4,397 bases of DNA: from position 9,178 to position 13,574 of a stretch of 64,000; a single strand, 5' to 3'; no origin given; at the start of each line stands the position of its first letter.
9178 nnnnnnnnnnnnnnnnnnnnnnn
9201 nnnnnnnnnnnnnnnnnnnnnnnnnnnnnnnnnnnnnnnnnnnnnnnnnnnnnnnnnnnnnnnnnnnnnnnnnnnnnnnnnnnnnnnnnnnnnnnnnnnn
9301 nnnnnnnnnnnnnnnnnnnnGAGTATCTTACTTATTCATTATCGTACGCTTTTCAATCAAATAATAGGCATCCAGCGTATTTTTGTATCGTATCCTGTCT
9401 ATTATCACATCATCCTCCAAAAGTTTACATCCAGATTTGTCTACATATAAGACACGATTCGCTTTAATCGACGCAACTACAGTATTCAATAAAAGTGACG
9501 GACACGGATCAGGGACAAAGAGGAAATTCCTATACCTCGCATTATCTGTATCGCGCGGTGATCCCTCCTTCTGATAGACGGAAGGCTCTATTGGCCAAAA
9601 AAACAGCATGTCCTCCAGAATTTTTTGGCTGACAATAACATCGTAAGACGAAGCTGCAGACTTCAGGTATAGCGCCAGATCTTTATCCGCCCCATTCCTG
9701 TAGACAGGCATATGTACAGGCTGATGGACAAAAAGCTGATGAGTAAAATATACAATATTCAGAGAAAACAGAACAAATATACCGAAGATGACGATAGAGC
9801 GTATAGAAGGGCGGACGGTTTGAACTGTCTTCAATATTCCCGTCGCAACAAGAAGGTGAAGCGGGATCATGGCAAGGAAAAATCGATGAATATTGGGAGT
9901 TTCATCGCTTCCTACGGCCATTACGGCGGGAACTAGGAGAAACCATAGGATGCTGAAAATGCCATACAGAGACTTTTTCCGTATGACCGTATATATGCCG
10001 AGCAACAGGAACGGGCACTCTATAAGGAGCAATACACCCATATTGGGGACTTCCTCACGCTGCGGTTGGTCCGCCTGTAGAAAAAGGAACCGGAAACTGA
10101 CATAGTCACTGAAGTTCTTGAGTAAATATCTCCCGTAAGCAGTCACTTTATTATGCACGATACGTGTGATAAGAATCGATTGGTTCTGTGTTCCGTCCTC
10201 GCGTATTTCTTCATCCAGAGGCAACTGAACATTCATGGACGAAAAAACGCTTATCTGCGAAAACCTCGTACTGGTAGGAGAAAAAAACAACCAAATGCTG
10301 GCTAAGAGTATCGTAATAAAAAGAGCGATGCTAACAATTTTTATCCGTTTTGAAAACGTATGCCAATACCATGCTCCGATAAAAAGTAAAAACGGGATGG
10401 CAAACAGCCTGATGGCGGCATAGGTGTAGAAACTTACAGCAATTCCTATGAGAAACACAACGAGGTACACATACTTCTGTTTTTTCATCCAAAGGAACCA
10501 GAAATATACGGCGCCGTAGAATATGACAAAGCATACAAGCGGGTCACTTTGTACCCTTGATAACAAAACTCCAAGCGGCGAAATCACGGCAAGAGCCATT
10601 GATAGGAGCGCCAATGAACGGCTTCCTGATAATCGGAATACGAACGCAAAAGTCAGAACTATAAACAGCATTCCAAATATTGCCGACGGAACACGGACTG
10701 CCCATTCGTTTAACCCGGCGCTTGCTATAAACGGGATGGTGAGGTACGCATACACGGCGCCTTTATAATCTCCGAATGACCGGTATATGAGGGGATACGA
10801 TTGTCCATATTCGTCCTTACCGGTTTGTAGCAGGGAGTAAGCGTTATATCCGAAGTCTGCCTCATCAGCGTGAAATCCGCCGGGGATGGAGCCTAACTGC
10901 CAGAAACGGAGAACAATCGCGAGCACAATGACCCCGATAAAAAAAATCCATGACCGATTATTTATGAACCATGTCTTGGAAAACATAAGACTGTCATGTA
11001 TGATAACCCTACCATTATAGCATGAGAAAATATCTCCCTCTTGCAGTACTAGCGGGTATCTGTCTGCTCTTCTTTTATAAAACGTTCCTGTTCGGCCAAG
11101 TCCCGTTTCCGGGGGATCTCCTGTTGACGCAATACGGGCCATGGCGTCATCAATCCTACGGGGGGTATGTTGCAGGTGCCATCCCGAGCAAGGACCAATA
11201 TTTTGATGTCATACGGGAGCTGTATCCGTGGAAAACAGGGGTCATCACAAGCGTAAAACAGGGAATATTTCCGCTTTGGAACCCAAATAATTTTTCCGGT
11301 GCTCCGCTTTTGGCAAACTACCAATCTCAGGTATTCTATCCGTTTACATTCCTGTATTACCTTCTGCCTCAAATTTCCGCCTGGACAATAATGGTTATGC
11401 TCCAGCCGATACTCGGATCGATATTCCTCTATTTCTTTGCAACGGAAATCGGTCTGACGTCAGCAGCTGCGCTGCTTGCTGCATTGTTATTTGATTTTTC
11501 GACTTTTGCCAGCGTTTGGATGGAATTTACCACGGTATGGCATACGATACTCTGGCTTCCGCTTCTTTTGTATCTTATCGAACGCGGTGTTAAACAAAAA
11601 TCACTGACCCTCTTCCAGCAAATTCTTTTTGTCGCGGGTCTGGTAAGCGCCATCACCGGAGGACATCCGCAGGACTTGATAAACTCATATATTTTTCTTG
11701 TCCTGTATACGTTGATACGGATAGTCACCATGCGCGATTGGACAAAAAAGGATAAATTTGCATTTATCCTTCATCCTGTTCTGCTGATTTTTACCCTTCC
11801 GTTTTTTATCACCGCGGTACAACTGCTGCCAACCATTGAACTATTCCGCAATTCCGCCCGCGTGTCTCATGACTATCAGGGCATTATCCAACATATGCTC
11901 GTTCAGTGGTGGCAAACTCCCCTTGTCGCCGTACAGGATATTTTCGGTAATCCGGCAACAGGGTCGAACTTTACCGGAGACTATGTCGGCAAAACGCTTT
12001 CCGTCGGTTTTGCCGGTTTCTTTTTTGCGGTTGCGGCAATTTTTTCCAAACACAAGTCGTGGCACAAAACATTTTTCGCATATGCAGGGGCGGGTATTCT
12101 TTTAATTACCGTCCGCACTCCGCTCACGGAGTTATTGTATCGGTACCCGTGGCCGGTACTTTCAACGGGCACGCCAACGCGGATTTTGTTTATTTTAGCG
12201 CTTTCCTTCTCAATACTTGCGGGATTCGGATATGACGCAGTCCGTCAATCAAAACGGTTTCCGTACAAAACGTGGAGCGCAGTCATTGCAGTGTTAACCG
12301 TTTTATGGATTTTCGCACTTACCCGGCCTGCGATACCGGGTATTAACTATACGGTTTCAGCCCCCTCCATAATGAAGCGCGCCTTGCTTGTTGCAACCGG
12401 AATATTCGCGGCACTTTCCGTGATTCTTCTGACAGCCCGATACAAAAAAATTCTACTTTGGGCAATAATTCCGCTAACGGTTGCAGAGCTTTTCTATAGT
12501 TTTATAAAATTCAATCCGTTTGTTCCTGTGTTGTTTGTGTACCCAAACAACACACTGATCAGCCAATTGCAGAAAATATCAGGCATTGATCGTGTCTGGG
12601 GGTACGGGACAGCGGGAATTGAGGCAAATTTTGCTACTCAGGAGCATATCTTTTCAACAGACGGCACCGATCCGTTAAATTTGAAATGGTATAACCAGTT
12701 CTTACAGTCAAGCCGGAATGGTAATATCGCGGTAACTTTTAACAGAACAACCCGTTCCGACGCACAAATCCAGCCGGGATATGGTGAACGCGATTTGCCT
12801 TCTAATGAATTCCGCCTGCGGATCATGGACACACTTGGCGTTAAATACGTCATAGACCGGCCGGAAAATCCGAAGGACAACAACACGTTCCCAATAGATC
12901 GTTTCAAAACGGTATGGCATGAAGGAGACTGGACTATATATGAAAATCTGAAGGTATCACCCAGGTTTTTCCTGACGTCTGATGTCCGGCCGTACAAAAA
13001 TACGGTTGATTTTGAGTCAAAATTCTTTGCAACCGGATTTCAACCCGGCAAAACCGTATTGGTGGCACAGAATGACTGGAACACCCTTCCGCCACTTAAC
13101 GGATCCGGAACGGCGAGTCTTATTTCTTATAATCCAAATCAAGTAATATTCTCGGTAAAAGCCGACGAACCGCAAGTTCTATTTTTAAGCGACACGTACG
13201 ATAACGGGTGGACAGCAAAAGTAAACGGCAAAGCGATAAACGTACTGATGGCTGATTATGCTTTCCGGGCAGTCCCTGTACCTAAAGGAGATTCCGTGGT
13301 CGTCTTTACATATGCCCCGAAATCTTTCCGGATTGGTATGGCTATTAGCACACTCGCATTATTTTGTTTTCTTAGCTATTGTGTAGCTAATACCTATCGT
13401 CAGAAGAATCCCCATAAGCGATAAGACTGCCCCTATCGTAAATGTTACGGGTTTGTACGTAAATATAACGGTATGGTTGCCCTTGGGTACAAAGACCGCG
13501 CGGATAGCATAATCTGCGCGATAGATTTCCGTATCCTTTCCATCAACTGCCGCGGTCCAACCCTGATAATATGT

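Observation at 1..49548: A 49-kb glycosylation island with about 21 GT-C membrane glycosyltransferases and a complete lipid-carrier sugar supply chain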

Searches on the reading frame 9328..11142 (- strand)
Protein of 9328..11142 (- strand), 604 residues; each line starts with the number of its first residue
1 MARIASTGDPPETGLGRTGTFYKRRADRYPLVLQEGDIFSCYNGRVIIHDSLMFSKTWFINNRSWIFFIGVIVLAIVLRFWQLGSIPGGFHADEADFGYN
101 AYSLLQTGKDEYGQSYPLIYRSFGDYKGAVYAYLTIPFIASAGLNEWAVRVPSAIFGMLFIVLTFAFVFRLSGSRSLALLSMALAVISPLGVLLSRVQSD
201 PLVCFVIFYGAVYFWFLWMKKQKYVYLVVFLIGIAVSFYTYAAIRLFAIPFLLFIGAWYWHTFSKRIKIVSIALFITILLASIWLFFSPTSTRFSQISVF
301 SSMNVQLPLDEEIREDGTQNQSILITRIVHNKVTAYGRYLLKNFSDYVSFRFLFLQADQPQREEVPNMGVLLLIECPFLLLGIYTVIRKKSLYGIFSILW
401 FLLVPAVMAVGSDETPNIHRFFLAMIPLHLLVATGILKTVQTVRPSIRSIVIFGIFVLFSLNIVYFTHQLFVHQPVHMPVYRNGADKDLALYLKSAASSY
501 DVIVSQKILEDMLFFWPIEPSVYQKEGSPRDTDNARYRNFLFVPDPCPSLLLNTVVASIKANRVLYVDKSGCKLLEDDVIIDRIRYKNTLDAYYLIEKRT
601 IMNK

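Call 4: search_protein_families(library=pfam, proteins=[window:9328-11142:-], max_evalue=0.01)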
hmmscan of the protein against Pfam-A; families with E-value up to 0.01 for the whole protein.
window:9328-11142:- (604 aa): 2 families
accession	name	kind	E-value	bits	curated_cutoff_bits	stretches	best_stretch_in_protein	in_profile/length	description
PF13231.12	PMT_2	-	2.3e-08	34.9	26.1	1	131-284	6-160/160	Dolichyl-phosphate-mannose-protein mannosyltransferase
PF02366.24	PMT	-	4.8e-07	30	22.7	1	72-281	4-228/245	Dolichyl-phosphate-mannose-protein mannosyltransferase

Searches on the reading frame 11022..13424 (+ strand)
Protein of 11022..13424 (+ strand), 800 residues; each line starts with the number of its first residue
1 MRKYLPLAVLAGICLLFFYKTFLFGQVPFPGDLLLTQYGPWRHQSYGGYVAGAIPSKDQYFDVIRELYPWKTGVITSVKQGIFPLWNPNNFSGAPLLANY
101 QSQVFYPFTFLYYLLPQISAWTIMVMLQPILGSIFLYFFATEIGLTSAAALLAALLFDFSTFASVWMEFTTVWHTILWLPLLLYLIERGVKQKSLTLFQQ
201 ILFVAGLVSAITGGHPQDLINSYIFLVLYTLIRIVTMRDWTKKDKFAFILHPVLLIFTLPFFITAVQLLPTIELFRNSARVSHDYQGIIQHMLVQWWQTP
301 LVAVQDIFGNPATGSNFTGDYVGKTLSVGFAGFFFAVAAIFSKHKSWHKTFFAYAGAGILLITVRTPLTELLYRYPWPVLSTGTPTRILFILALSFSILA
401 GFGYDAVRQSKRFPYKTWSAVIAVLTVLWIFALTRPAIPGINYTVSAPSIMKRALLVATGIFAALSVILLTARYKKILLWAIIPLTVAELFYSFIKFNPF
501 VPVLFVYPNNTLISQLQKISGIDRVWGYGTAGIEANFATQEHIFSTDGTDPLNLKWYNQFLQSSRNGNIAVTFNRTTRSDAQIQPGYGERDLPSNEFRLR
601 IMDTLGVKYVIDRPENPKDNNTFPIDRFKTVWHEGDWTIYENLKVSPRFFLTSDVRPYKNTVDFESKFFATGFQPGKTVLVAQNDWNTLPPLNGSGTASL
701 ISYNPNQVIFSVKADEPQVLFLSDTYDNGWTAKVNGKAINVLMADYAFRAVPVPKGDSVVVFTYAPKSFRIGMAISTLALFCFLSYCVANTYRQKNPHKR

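Call 5: search_protein_families(library=pfam, proteins=[window:11022-13424:+], max_evalue=0.01)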
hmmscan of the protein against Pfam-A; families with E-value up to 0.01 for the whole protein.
window:11022-13424:+ (800 aa): 1 family
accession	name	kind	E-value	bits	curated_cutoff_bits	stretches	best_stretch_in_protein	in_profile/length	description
PF09586.16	YfhO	-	3.6e-24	85.7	28.5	2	701-776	759-835/835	Bacterial membrane protein YfhO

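Call 27: search_solved_structures(query=A2, max_evalue=1)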
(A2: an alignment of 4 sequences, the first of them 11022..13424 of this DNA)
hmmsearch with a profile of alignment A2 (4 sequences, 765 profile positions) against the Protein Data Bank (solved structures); distinct sequences matched with E-value up to 1: 0.

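Call 65: predict_structure(alignment_id=A7)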
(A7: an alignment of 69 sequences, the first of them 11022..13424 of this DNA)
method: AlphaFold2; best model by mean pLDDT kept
length: 800 residues; sequences in the alignment: 69
mean_pLDDT: 89.0   pTM: 0.91
mean pLDDT of the five models: 89.0, 88.6, 87.4, 86.5, 86.1
residues with pLDDT >= 90: 532; 70-90: 199; 50-70: 67; < 50: 2
segments of 3 or more residues with pLDDT < 50: none
pLDDT, mean of each block of 10 residues (from residue 1): 90 95 96 90 81 73 92 94 94 90 93 97 96 97 96 96 88 94 95 90 95 92 94 84 70 78 96 88 75 83 71 55 79 96 94 96 90 80 85 97 95 94 94 73 64 90 94 80 94 91 93 95 91 85 92 89 82 65 70 86 96 74 89 93 96 96 94 94 89 94 97 98 96 98 97 98 97 97 94 83
secondary structure, 60 per line:
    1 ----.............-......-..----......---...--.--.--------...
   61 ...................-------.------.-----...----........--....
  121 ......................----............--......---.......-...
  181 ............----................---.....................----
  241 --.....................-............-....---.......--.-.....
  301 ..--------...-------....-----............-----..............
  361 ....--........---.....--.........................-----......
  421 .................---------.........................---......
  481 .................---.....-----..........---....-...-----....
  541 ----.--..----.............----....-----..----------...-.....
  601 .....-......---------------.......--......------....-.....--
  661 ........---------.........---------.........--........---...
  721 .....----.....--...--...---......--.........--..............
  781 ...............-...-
elements in order (helices of 4 or more, strands of 3 or more residues): H5-17 H19-24 H32-37 H58-79 H107-114 H117-142 H147-158 H161-166 H170-176 H178-192 H197-212 H216-236 H243-263 H265-276 H285-291 H296-302 H321-324 H330-341 H347-363 H367-374 H378-382 H385-409 H415-437 H447-471 H475-497 H511-520 E524-527 H537-540 H555-566 H571-574 H596-605 E607-612 E628-634 E637-642 E649-652 E654-658 H661-668 E678-682 H683-686 E696-704 E707-714 E718-725 E730-734 E737-739 E742-744 E748-753 E756-764 H767-795

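Call 68: fold_search(model_id=the predicted structure, library=pdb)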
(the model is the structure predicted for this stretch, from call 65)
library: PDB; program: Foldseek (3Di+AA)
matches with E <= 10: 313; with E <= 0.001: 13
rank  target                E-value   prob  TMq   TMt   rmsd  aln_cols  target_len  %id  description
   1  6w98_A                1.5e-07  1.00  0.43  0.28  20.1       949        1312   12  Single-Particle Cryo-EM Structure of Arabinofuranosyltransferase AftD from Mycobacteria (released 2020-05-13)
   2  6wby                  1.1e-06  1.00  0.40  0.28  20.3       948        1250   13  Single-Particle Cryo-EM Structure of Arabinofuranosyltransferase AftD from Mycobacteria, Mutant R1389S Class 2 (released 2020-05-13)
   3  6wbx                  1.6e-05  1.00  0.41  0.28  21.6       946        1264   12  Single-Particle Cryo-EM Structure of Arabinofuranosyltransferase AftD from Mycobacteria, Mutant R1389S Class 1 (released 2020-05-13)
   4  9n9j_I                5.3e-05  1.00  0.31  0.34  14.4       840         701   10  Structure of a GRP94 folding intermediate engaged with a CCDC134- and FKBP11-bound secretory translocon (released 2025-11-19)
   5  6gxc_A                1.1e-04  1.00  0.37  0.41  20.3       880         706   11  Bacterial oligosaccharyltransferase PglB in complex with an inhibitory peptide and a reactive lipid-linked oligosaccha (released 2018-11-14)
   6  5f15                  1.5e-04  1.00  0.37  0.50   9.7       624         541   13  Crystal Structure of ArnT from Cupriavidus metallidurans bound to Undecaprenyl phosphate (released 2016-02-17)
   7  8age_A                2.1e-04  1.00  0.33  0.40  15.8       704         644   11  Structure of yeast oligosaccharylransferase complex with acceptor peptide bound (released 2022-12-07)
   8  6ezn_F                2.2e-04  1.00  0.34  0.41  15.2       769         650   10  Cryo-EM structure of the yeast oligosaccharyltransferase (OST) complex (released 2018-01-17)
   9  8agc_A                3.3e-04  1.00  0.32  0.36  18.8       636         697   12  Structure of yeast oligosaccharylransferase complex with lipid-linked oligosaccharide and non-acceptor peptide bound (released 2022-12-07)
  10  5ezm                  3.6e-04  1.00  0.35  0.48  10.6       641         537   13  Crystal Structure of ArnT from Cupriavidus metallidurans in the apo state (released 2016-02-17)
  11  7e9s_A                3.6e-04  1.00  0.30  0.28  19.5       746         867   13  Archaeal oligosaccharyltransferase AglB from Archaeoglobus fulgidus in complex with an inhibitory peptide and a dolich (released 2021-09-08)
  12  3rce_A                8.2e-04  1.00  0.32  0.36  22.0       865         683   12  Bacterial oligosaccharyltransferase PglB (released 2011-06-15)
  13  6s7t_A                9.2e-04  1.00  0.32  0.36  18.2       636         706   12  Cryo-EM structure of human oligosaccharyltransferase complex OST-B (released 2019-12-18)
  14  8pn9_A                1.1e-03  1.00  0.37  0.43  13.4       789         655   11  Structure of human oligosaccharyltransferase OST-A complex bound to NGI-1 (released 2024-05-08)
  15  7zlg_A                2.5e-03  1.00  0.36  0.42  16.8       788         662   11  Cryo-EM structure of C-mannosyltransferase CeDPY19, in complex with acceptor peptide and bound to CMT2-Fab and anti-Fa (released 2023-01-11)
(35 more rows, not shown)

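Call 72: find_related_loci(query=A7, collection=metagenome_contigs, flank=10000)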
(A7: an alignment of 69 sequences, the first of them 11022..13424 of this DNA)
Query A7 (800 aa) in metagenome_contigs; peptide patterns used: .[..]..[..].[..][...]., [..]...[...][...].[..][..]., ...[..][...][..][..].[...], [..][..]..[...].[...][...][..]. (x = any residue, [..] = any of these).
600 stretches matched a pattern (row limit reached: there are more); 518 encode a relative of the query (tblastn E <= 1e-3); the best 80 are kept; 80 distinct loci.
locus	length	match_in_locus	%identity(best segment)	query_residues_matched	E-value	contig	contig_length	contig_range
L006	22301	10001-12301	61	1-800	0e+0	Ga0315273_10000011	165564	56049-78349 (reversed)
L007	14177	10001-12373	56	2-783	0e+0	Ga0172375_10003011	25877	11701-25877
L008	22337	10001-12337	62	1-787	0e+0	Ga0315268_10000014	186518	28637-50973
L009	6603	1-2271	55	36-783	0e+0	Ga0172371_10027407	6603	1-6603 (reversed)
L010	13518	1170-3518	52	1-788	0e+0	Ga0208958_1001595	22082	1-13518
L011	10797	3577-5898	52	1-776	0e+0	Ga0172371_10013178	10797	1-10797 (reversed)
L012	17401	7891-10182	49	6-773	0e+0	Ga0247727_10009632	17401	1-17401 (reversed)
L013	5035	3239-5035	57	1-599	0e+0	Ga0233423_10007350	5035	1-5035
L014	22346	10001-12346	47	1-780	0e+0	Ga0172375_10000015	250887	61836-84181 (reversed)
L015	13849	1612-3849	46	1-782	0e+0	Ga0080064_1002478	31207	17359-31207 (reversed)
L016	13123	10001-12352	46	6-798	0e+0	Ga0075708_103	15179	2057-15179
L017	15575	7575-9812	46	1-782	0e+0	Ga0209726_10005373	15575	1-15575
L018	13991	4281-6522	61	6-790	0e+0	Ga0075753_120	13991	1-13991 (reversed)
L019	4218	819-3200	42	9-772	0e+0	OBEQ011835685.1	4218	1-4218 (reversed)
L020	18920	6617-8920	44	16-777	0e+0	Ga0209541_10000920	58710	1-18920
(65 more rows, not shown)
